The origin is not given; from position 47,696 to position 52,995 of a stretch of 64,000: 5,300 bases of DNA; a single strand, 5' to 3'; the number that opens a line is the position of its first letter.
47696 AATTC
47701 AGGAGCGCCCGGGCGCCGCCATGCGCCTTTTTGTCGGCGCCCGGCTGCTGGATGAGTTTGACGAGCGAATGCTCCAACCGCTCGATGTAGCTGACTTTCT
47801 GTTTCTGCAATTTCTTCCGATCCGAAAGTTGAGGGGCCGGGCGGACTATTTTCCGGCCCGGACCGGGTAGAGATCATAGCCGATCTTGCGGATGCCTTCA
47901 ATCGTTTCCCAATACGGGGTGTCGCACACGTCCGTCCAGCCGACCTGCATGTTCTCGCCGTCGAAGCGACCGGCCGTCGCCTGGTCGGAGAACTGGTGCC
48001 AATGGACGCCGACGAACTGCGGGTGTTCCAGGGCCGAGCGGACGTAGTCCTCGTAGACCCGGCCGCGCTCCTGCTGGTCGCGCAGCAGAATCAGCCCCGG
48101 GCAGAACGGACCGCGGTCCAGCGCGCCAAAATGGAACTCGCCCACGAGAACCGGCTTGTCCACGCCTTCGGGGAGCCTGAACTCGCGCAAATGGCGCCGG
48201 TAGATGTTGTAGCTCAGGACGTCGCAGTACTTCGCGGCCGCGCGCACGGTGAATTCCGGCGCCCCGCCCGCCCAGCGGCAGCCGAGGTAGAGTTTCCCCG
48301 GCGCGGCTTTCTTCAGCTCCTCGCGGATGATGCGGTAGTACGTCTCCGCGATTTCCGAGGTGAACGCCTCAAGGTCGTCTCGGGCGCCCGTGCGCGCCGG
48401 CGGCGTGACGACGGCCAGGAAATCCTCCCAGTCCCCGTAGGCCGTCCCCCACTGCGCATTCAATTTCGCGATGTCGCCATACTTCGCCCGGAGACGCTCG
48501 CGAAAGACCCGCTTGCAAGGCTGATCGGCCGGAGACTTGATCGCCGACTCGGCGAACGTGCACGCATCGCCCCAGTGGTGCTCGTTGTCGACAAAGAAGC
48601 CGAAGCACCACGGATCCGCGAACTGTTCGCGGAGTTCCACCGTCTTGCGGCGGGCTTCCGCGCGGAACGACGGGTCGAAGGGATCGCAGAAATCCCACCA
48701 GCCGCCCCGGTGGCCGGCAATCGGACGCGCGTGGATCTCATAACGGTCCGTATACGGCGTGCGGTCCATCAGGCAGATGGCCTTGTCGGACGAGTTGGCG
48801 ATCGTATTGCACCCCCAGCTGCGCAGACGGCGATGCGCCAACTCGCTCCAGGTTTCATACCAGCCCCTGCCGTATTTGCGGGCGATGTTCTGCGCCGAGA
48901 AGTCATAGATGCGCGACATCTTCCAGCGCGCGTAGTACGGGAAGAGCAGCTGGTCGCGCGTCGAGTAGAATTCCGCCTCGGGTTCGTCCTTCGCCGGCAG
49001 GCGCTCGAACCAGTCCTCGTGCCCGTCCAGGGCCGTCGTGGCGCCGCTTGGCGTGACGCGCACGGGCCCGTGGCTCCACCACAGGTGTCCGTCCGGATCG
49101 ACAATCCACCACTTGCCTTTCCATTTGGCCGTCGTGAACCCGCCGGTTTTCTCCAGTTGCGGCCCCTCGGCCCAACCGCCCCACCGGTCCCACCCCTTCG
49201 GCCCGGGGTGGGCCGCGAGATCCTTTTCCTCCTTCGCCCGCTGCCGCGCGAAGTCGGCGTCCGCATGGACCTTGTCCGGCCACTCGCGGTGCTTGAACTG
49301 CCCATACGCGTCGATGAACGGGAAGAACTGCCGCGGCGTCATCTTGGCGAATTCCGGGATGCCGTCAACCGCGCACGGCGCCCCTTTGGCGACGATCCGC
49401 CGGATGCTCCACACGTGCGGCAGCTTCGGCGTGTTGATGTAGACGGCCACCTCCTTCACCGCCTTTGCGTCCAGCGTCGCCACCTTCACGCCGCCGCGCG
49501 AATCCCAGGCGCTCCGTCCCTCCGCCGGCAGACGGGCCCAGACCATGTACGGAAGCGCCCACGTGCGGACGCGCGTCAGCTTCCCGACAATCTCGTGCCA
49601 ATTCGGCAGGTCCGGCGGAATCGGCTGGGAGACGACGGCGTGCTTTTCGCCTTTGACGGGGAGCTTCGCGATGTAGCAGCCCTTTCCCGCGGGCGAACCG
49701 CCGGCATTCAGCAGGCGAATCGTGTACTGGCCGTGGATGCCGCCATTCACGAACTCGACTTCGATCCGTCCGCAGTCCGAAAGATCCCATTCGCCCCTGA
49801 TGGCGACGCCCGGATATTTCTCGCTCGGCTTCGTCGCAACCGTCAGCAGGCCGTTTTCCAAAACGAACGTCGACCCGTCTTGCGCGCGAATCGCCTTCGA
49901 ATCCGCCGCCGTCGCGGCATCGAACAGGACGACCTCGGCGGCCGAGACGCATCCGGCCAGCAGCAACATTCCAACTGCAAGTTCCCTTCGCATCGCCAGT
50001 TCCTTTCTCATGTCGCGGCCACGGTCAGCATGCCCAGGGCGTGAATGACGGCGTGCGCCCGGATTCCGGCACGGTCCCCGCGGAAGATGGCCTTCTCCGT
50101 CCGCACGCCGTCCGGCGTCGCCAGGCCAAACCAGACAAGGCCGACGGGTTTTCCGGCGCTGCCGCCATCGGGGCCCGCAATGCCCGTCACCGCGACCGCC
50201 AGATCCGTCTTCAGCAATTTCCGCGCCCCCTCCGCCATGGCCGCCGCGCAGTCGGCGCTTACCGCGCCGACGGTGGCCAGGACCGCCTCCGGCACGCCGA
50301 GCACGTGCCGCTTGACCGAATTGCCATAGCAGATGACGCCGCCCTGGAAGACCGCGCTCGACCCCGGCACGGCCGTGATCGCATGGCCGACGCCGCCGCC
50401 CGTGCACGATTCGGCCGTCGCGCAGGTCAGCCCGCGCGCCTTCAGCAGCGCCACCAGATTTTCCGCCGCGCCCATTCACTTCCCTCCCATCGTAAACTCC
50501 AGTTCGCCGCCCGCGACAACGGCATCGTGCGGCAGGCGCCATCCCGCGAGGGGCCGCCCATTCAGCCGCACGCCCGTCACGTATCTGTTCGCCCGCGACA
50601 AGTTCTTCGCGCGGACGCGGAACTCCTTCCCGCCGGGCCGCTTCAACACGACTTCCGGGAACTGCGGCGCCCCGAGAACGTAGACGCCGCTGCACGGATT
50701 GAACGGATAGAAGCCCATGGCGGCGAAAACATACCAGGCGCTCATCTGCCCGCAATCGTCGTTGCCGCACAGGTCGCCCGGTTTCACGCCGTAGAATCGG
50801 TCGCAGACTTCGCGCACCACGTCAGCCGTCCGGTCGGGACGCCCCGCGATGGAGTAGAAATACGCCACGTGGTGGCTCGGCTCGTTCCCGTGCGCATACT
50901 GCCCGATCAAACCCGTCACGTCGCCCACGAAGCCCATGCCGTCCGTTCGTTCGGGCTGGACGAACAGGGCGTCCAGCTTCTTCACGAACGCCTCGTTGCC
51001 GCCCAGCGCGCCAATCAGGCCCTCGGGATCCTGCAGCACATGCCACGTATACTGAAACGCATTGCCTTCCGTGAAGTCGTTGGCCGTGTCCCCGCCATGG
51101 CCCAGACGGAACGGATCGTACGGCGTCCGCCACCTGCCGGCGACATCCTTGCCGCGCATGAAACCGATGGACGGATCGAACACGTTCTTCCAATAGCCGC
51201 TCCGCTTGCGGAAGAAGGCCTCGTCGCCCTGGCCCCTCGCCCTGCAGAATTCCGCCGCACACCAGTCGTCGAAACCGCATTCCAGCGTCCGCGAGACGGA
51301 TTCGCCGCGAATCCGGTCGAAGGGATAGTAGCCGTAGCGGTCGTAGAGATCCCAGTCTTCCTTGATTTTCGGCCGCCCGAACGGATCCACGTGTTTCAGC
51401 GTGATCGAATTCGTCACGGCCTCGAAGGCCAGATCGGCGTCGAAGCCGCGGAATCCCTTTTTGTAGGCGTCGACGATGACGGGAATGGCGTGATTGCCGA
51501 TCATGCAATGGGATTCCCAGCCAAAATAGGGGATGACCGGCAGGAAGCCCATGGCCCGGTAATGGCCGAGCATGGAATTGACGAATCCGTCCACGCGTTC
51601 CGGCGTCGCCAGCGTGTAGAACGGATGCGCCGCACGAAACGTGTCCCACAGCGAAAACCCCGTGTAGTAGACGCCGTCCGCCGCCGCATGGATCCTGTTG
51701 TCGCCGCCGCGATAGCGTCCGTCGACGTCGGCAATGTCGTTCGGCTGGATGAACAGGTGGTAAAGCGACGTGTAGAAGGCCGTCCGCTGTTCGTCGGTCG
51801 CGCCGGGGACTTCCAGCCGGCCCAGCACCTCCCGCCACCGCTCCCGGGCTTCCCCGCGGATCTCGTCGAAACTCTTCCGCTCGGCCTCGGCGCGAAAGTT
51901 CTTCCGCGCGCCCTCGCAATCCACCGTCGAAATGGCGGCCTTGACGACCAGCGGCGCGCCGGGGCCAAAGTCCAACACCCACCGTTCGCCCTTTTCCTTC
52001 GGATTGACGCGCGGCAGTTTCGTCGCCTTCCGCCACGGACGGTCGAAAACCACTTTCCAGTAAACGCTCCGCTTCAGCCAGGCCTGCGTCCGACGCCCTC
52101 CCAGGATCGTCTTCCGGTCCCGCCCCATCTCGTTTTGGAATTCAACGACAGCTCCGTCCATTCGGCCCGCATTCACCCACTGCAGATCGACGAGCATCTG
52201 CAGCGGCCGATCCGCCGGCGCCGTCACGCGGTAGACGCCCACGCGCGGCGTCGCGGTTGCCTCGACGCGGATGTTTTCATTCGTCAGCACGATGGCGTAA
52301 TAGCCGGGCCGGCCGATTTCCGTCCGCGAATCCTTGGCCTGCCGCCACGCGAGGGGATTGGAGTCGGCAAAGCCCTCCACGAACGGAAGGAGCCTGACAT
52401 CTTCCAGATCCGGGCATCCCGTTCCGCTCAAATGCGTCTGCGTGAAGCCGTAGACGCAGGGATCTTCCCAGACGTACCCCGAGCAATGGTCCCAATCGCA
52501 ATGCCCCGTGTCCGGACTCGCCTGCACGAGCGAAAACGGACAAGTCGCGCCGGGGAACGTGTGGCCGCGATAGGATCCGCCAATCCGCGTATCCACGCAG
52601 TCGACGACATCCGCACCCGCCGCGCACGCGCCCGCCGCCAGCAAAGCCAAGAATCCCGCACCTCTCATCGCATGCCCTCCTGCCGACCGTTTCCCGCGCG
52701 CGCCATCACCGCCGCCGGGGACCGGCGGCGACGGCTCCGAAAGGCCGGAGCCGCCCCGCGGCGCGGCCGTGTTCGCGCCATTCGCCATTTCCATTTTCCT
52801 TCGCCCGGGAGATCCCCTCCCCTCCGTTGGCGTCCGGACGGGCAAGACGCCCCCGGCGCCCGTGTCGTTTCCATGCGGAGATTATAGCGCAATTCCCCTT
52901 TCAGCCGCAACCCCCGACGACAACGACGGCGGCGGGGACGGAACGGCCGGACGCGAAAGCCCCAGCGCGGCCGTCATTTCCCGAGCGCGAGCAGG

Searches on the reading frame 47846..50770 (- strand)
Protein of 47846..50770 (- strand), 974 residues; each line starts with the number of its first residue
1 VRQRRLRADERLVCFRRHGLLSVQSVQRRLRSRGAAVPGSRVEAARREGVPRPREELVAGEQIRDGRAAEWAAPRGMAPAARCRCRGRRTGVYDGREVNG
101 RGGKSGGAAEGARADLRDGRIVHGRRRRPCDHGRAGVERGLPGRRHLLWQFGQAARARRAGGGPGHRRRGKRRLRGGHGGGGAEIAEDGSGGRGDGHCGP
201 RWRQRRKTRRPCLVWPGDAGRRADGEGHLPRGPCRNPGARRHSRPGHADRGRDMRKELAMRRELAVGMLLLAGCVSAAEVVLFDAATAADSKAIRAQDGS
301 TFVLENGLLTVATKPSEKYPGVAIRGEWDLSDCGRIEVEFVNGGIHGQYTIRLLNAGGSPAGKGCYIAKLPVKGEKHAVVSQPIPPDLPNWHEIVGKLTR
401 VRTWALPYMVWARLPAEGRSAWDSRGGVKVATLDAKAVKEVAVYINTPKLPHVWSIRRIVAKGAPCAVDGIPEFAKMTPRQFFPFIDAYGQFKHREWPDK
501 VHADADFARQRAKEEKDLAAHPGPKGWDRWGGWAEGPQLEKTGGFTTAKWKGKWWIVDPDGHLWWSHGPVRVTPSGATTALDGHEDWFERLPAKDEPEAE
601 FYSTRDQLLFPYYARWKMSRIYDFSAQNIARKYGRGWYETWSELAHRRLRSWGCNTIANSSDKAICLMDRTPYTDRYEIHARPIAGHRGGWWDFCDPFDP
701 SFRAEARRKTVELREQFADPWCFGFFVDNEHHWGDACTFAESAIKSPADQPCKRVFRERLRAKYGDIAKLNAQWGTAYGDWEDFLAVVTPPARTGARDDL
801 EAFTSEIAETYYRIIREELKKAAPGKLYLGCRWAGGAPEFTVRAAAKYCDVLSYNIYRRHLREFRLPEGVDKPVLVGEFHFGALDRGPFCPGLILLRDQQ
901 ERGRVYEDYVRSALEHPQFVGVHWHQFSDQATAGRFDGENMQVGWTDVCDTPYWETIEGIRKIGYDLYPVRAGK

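Call 21: search_protein_families(library=pfam, proteins=[window:47846-50770:-], max_evalue=0.001)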
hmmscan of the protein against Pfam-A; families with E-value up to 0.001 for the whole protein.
window:47846-50770:- (974 aa): 1 family
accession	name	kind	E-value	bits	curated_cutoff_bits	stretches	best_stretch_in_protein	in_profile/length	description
PF02449.21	Glyco_hydro_42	-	1.4e-08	35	21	1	699-859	105-264/376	Beta-galactosidase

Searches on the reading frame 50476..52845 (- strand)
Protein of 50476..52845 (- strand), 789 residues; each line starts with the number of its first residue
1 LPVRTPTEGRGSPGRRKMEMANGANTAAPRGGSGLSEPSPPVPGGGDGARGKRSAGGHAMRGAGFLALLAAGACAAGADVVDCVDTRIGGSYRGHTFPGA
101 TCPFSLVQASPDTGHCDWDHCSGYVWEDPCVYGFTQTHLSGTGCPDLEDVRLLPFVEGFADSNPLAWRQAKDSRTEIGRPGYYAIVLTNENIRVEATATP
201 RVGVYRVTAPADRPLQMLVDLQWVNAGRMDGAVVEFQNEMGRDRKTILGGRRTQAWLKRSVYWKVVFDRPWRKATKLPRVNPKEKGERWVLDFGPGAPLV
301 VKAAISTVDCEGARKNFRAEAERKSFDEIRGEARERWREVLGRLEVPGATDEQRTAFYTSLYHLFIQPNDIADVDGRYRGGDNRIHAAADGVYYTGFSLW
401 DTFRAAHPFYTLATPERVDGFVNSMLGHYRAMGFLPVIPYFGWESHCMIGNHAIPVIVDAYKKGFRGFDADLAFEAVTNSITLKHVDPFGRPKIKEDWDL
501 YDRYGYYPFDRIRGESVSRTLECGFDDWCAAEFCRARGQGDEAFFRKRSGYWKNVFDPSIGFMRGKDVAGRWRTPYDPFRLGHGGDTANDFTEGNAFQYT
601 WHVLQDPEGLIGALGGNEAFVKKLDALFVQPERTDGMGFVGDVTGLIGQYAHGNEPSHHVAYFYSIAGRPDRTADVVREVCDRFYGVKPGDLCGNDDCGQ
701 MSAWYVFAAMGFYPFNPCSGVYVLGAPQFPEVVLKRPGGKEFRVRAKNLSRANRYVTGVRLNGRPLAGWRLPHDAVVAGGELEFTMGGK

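Call 21: search_protein_families(library=pfam, proteins=[window:50476-52845:-], max_evalue=0.001)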
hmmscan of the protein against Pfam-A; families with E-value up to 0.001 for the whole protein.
window:50476-52845:- (789 aa): 2 families
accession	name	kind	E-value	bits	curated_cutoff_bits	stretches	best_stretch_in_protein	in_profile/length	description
PF07971.18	Glyco_hydro_92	-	3.5e-164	547.6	24.6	1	312-787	1-463/464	Glycosyl hydrolase family 92 catalytic domain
PF17678.7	Glyco_hydro_92N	-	1.3e-45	156.6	34.5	1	84-305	2-235/236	Glycosyl hydrolase family 92 N-terminal domain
